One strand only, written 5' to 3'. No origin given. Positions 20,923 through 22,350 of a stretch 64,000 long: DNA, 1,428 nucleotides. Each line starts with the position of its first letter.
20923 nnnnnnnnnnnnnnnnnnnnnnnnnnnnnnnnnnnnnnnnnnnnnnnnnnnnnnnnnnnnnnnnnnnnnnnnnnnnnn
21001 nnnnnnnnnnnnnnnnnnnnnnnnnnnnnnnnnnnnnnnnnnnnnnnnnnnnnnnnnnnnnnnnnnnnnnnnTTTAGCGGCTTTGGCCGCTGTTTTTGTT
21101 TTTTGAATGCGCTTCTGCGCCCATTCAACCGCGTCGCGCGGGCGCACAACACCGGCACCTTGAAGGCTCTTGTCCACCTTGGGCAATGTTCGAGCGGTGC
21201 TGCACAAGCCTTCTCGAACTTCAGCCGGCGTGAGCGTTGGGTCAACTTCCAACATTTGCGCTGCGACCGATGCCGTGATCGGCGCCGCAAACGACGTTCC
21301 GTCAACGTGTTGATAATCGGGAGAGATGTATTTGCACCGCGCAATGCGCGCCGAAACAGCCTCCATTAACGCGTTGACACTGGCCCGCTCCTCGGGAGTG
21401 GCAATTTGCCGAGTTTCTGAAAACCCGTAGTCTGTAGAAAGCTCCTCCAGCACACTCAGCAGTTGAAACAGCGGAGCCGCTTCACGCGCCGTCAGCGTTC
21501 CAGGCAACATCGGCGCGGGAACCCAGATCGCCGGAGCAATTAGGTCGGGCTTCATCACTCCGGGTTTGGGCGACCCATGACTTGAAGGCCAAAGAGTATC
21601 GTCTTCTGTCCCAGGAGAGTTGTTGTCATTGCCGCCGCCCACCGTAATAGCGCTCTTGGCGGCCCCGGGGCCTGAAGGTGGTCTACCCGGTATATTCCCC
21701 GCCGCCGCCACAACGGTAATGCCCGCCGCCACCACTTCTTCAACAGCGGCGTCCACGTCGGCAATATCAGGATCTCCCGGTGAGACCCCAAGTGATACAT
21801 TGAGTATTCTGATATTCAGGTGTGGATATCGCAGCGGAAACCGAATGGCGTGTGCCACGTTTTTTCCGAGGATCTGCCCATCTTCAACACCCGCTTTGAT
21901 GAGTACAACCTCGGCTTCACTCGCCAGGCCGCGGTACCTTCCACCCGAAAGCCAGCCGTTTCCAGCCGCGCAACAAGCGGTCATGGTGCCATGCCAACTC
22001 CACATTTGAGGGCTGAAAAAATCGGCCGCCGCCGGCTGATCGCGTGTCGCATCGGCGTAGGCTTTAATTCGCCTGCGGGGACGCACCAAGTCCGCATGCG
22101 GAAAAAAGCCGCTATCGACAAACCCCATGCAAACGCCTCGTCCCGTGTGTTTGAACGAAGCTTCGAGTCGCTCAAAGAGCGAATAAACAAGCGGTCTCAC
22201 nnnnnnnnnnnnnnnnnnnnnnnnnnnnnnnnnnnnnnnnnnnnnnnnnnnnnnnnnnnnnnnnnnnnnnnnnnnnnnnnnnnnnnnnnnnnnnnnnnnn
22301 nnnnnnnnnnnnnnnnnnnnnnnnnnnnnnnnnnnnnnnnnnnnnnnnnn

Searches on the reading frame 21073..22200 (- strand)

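Call 57: search_protein_families(library=pfam, proteins=[window:21073-22200:-], max_evalue=0.0001)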
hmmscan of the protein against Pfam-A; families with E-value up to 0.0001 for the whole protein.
window:21073-22200:- (376 aa): 1 family
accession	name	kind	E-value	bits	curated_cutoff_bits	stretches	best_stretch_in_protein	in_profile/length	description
PF00082.27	Peptidase_S8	-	2.3e-30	106.4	21.8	1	20-350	1-288/288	Subtilase family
